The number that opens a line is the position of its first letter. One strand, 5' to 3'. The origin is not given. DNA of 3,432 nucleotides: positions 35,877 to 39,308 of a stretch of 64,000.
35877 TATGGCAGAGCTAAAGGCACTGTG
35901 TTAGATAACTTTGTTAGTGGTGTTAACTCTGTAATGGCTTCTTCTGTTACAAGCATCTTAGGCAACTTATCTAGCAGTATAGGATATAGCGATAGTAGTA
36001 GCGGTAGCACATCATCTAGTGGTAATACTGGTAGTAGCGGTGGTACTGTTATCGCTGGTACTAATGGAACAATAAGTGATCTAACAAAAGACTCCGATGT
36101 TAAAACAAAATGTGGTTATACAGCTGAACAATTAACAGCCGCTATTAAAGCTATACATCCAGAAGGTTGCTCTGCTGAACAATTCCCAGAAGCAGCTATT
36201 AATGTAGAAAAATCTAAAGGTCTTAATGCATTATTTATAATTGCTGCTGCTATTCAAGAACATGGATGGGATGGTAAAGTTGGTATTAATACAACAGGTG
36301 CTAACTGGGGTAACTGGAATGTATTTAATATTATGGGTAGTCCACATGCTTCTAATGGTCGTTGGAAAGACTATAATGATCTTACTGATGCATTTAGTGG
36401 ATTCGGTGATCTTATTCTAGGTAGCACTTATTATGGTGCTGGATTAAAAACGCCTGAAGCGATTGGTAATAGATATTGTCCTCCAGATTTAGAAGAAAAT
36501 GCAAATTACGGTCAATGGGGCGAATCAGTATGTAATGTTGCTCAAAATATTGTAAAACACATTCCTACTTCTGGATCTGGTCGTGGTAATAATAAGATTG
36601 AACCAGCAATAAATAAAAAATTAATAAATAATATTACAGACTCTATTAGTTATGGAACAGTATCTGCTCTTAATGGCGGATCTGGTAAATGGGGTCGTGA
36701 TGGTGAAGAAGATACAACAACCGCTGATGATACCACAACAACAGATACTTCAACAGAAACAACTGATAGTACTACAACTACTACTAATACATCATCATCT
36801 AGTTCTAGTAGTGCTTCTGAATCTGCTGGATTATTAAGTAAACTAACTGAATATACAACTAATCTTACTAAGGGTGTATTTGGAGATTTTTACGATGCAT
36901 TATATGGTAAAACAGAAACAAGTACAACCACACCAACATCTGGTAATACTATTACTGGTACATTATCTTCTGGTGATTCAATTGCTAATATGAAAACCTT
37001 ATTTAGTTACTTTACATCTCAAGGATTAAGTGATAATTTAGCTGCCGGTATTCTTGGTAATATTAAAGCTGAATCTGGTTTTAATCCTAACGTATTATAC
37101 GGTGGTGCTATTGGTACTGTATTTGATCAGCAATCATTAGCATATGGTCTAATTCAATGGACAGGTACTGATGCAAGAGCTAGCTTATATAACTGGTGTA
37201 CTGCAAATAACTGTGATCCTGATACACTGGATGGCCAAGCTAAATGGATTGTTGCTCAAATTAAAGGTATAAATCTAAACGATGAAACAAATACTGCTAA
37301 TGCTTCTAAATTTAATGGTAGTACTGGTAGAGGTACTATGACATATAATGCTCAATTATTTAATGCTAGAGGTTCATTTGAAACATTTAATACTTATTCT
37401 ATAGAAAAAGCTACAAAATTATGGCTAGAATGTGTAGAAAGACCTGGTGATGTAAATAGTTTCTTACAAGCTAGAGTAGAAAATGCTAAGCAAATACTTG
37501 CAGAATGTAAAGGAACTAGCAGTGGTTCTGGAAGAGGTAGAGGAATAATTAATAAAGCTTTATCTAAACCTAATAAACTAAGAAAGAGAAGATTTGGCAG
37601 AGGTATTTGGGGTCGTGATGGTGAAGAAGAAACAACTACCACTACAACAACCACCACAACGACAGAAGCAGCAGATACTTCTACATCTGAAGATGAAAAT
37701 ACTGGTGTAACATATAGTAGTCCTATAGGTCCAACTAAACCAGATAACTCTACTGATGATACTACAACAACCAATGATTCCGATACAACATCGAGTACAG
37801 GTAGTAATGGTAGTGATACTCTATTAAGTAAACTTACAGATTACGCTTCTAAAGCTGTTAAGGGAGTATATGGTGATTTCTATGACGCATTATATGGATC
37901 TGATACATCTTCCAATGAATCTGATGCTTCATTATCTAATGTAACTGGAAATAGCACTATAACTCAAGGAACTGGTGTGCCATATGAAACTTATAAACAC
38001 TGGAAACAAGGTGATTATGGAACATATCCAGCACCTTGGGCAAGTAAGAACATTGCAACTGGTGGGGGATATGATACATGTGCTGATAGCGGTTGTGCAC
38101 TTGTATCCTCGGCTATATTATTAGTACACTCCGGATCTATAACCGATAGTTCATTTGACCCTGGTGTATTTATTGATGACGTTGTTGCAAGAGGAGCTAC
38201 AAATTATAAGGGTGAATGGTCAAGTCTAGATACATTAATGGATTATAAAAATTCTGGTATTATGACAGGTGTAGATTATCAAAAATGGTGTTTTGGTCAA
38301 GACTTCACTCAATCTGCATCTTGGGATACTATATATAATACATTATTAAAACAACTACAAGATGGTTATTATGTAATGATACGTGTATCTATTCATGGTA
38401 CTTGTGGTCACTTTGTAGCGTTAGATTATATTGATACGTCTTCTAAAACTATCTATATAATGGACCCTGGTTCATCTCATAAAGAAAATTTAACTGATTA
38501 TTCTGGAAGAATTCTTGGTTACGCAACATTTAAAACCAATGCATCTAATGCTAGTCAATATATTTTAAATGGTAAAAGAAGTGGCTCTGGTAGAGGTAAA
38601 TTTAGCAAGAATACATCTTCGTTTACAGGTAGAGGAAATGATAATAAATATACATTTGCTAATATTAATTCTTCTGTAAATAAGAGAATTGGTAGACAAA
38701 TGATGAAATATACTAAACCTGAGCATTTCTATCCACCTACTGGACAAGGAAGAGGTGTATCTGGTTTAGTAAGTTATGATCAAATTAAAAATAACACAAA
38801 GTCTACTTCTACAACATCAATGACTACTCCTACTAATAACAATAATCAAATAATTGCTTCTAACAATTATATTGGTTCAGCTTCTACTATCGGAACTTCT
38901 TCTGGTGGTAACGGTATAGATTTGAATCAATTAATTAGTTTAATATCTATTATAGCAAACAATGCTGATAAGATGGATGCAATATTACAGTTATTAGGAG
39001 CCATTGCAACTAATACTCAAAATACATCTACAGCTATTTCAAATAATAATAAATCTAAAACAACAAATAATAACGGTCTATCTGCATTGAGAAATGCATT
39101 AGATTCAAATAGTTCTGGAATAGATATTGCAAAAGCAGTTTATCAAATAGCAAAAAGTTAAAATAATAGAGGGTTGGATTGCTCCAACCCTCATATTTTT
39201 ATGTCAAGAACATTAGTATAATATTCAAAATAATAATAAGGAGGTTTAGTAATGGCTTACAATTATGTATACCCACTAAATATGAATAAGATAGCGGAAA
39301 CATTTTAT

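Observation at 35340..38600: Four different peptidoglycan-hydrolase domains in series, each followed by the same SGSG(R/K) junction: a possible self-processing polyprotein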

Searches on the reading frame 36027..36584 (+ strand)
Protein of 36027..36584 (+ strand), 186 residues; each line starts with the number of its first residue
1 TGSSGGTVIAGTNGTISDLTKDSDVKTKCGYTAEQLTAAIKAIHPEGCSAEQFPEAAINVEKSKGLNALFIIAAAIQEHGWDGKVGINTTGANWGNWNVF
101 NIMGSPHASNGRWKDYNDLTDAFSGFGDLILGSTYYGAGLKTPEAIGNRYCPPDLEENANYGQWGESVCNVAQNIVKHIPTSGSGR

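Call 8: search_protein_families(library=pfam, proteins=[window:36027-36584:+], max_evalue=10)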
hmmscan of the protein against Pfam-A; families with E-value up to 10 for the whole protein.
window:36027-36584:+ (186 aa): 1 family
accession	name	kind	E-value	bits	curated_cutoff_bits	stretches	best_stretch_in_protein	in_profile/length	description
PF01832.25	Glucosaminidase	-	0.00016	22.7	30.2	1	55-141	2-90/123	Mannosyl-glycoprotein endo-beta-N-acetylglucosaminidase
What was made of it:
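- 36087..36569 (+): Domain 2: GH73-like glucosaminidase, weakly supported. Pfam PF01832, E 1.6e-4, 22.7 bits, below the cut-off (call 8).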

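Call 89: search_solved_structures(query=A3, max_evalue=1, show_alignments=1)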
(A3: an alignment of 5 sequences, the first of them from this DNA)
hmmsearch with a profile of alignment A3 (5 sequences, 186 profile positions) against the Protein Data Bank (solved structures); distinct sequences matched with E-value up to 1: 8.
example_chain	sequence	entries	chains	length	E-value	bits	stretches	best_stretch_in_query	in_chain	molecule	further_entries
3vwo_A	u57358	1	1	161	0.00013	25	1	54-107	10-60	Peptidoglycan hydrolase FlgJ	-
2zyc_A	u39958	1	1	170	0.00015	24.7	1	54-107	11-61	Peptidoglycan hydrolase FlgJ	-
3k3t_A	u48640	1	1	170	0.0014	21.5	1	54-107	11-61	Peptidoglycan hydrolase FlgJ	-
28nt_N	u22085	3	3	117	0.38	13.6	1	17-61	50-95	Large ribosomal subunit protein uL18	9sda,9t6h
3sz3_A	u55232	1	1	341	0.83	12.5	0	7-74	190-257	Tryptophanyl-tRNA synthetase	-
6zbs_A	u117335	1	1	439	0.83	12.5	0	78-109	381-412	Beta ODAP Synthetase (BOS)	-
4naf_B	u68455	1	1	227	0.99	12.3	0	132-173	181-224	Heptaprenylglyceryl phosphate synthase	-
4naf_A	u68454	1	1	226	0.99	12.3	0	132-173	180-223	Heptaprenylglyceryl phosphate synthase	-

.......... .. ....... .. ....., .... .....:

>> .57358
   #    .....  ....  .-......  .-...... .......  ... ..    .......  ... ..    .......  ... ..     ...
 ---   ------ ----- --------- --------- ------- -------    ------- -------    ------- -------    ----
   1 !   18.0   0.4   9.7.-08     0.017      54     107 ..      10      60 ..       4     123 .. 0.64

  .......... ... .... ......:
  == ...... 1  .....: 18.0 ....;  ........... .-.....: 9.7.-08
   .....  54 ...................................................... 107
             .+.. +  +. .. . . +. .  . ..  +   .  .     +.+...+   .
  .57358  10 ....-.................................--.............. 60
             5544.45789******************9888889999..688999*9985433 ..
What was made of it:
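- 36087..36569 (+): Profile hit to FlgJ in PDB, E 1.3e-4 (call 89).
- On GH73 N-acetylglucosaminidase (domain 2): A profile hits FlgJ in PDB at E 1.3e-4, and the hit region spans the QEHGW segment, which includes a Glu (call 89).
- Checked: A profile of five homologues hits the FlgJ GH73 domain in PDB at E 1.3e-4, and the hit region spans the conserved QEHGW segment, which includes a Glu (call 89).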

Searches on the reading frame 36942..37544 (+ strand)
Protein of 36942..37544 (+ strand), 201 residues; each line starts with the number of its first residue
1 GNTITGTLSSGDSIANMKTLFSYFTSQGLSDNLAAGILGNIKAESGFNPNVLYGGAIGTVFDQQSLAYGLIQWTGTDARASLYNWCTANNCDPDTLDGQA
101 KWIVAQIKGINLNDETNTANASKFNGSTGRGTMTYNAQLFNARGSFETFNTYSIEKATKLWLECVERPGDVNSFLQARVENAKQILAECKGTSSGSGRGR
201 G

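Call 8: search_protein_families(library=pfam, proteins=[window:36942-37544:+], max_evalue=10)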
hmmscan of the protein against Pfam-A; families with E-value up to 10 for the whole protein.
window:36942-37544:+ (201 aa): 1 family
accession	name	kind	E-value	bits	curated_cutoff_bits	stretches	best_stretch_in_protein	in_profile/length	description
PF18013.6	Phage_lysozyme2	-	1e-26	94.2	28.2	1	16-186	2-137/140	Phage tail lysozyme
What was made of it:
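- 36987..37517 (+): Domain 3: phage tail lysozyme of the phi29 gp13 N-terminal type. Pfam PF18013, E 1e-26 (call 8).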

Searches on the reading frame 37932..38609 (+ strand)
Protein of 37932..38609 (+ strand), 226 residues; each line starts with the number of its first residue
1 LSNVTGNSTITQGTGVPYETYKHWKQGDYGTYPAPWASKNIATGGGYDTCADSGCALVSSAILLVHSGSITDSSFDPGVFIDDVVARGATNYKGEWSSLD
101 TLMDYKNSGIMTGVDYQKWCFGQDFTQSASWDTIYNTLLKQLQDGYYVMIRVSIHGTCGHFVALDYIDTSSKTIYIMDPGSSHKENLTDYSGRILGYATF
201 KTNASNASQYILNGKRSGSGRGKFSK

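Call 8: search_protein_families(library=pfam, proteins=[window:37932-38609:+], max_evalue=10)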
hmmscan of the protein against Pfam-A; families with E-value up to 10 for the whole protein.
window:37932-38609:+ (226 aa): 0 families

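Call 55: predict_structure(alignment_id=A1)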
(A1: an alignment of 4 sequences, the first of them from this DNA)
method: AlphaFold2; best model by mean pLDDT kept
length: 226 residues; sequences in the alignment: 4
mean_pLDDT: 60.4   pTM: 0.63
mean pLDDT of the five models: 60.4, 56.8, 56.6, 52.7, 44.4
residues with pLDDT >= 90: 0; 70-90: 86; 50-70: 79; < 50: 61
segments of 3 or more residues with pLDDT < 50: 1-13, 29-32, 119-127, 182-195, 208-226
pLDDT, mean of each block of 10 residues (from residue 1): 30 55 60 68 75 76 73 74 79 69 64 61 46 73 76 58 71 68 37 45 55 35 27
secondary structure, 60 per line:
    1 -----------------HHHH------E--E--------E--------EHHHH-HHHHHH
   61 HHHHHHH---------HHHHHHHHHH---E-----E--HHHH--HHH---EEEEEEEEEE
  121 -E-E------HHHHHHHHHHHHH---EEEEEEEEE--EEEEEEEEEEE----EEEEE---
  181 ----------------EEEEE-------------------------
elements in order: H18-21 H50-53 H55-67 H77-86 H99-102 E111-120 H131-143 E147-155 E158-168 E173-177 E197-201
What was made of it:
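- Tried and rejected: The AlphaFold2 model was poor (pLDDT 60, call 55).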

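Call 59: fold_search(model_id=the predicted structure, library=pdb)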
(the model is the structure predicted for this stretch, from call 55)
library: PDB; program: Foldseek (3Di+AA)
matches with E <= 10: 152; with E <= 0.001: 0
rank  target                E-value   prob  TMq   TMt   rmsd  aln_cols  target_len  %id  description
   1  9cgc_V                3.5e-01  0.08  0.17  0.14  10.6       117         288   11  Yeast 26S proteasome non-substrate-engaged (S1 state) (released 2025-07-09)
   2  2bu3_A                4.0e-01  0.47  0.34  0.38   7.2       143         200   17  Acyl-enzyme intermediate between Alr0975 and glutathione at pH 3.4 (released 2005-12-14)
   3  2bu3_B                5.1e-01  0.38  0.35  0.38   7.1       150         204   17  Acyl-enzyme intermediate between Alr0975 and glutathione at pH 3.4 (released 2005-12-14)
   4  1q0s                  1.1e+00  0.15  0.15  0.14   5.6        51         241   16  Binary Structure of T4DAM with AdoHcy (released 2003-09-23)
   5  2eb0_B                1.1e+00  0.02  0.13  0.11  14.4       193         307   12  Crystal structure of Methanococcus jannaschii putative family II inorganic pyrophosphatase (released 2007-08-07)
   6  3jww_B                1.2e+00  0.02  0.16  0.11  14.7       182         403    8  Structure of endothelial nitric oxide synthase heme domain complexed with N1-[(3'S,4'S)-4'-((6"-amino-4"-methylpyridin (released 2010-05-05)
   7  4gsk_B                1.3e+00  0.06  0.15  0.07  12.3        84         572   12  Crystal structure of an Atg7-Atg10 crosslinked complex (released 2012-11-14)
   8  9eum_MODEL_1_A        1.5e+00  0.13  0.12  0.15   4.9        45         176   18  NMR structure of the Staphylococcus aureus bacteriophage phi812 hub protein - lytic cleaver (CHAP) domain (released 2025-04-09)
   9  8kg6_E                1.5e+00  0.02  0.11  0.06  16.8       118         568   12  Yeast replisome in state I (released 2023-12-06)
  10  6dgi_B                1.7e+00  0.07  0.15  0.11  10.6        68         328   16  The crystal structure of D-alanyl-alanine synthetase A from Vibrio cholerae O1 biovar eltor str. N16961 (released 2018-05-30)
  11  7tsd                  1.8e+00  0.03  0.16  0.11  10.6       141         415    9  Structure of rat neuronal nitric oxide synthase R349A mutant heme domain in complex with 6-(3-(3,3-difluoroazetidin-1-yl (released 2022-07-13)
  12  7r1d_C                2.1e+00  0.09  0.10  0.12   6.0        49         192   16  Structure of MuvB complex (released 2022-08-10)
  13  4fpp_A                2.1e+00  0.02  0.12  0.13  14.3       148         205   14  Bacterial phosphotransferase (released 2012-09-12)
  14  1yf3_A                2.2e+00  0.06  0.16  0.14  12.2       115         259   11  T4Dam in Complex with AdoHcy and 13-mer Oligonucleotide Making Non- and Semi-specific (~1/4) Contact (released 2005-05-17)
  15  7yta_A                2.3e+00  0.12  0.13  0.20   4.2        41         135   12  crystal structure of NtAGDP3 AGD1-2 in complex with an H3K9me2 peptide (released 2022-10-12)
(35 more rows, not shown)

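Call 86: search_solved_structures(query=A1, max_evalue=10)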
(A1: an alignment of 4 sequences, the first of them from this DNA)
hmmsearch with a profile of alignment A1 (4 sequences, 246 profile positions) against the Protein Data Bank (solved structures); distinct sequences matched with E-value up to 10: 2.
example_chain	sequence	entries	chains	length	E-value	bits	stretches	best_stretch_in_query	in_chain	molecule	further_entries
6mjf_A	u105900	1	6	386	0.28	14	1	162-217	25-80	dbOphM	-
6mjg_A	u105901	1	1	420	0.31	13.8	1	162-217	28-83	fusion protein of dbOphMA and methylated peptide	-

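Call 92: fold_search(model_id=the predicted structure, library=viral)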
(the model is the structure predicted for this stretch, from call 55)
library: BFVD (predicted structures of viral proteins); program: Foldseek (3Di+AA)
matches with E <= 10: 246; with E <= 0.001: 0
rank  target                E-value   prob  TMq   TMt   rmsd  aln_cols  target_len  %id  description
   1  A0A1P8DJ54            1.9e-01  0.25  0.20  0.23   6.2        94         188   10  (no name in the UniProt tables at hand)
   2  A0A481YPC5            2.0e-01  0.57  0.22  0.27   5.0        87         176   16  Uncharacterized protein [Pithovirus LCDPAC02]
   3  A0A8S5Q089            2.6e-01  0.12  0.17  0.07  11.6       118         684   10  Nucleoid-associated protein [Siphoviridae sp. ctR5S1]
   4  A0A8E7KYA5            3.3e-01  0.35  0.13  0.32   6.2        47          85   21  (no name in the UniProt tables at hand)
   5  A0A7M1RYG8            4.5e-01  0.11  0.20  0.12   9.8       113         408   13  Tail fiber protein [uncultured phage cr85_1]
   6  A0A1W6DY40            4.7e-01  0.20  0.20  0.22   6.4       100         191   14  CMP/dCMP-type deaminase domain-containing protein [Aeromonas phage phiA8-29]
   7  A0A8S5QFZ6            6.0e-01  0.09  0.16  0.10   9.1        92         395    8  Uncharacterized protein [Siphoviridae sp. ctr8v12]
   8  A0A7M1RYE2            6.8e-01  0.09  0.20  0.16  10.5       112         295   14  Phage protein [uncultured phage cr85_1]
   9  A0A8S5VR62            7.7e-01  0.07  0.17  0.08  14.8       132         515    8  (no name in the UniProt tables at hand)
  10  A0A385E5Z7            7.7e-01  0.04  0.10  0.16  14.0        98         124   21  (no name in the UniProt tables at hand)
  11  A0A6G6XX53            8.2e-01  0.10  0.14  0.24   7.5        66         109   15  (no name in the UniProt tables at hand)
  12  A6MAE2                9.3e-01  0.18  0.14  0.13   5.2        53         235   13  Gp077 [Lactococcus phage KSY1]
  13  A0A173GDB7            9.3e-01  0.10  0.19  0.24   6.4        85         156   10  Uncharacterized protein [Erwinia phage vB_EamM_Simmy50]
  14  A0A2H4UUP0            9.3e-01  0.02  0.12  0.06  12.0       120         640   19  RING-type domain-containing protein [Bodo saltans virus]
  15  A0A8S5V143            9.9e-01  0.08  0.17  0.13   8.2       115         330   10  Tail protein [Siphoviridae sp. ct3r22]
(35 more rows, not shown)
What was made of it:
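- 37977..38567 (+): Domain 4: unassigned domain with invariant Cys4309, His4414 and Asp4432; probably papain-like. The AlphaFold2 model is poor (pLDDT 60) and fold searches were inconclusive (calls 55, 59, 92).
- Tried and rejected: Foldseek against PDB and BFVD was inconclusive (calls 59, 92), as was a PDB profile search (call 86).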

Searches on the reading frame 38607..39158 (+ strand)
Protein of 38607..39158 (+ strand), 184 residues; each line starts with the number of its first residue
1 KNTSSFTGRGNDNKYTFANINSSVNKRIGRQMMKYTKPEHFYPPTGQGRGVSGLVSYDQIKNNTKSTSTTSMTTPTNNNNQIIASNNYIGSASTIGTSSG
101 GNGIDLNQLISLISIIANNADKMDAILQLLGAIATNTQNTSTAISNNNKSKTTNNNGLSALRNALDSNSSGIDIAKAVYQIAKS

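Call 8: search_protein_families(library=pfam, proteins=[window:38607-39158:+], max_evalue=10)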
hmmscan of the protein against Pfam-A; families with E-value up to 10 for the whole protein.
window:38607-39158:+ (184 aa): 1 family
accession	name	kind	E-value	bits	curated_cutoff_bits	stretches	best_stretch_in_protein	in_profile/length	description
PF07328.17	VirD1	-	0.051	14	28.2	1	107-168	56-114/142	T-DNA border endonuclease VirD1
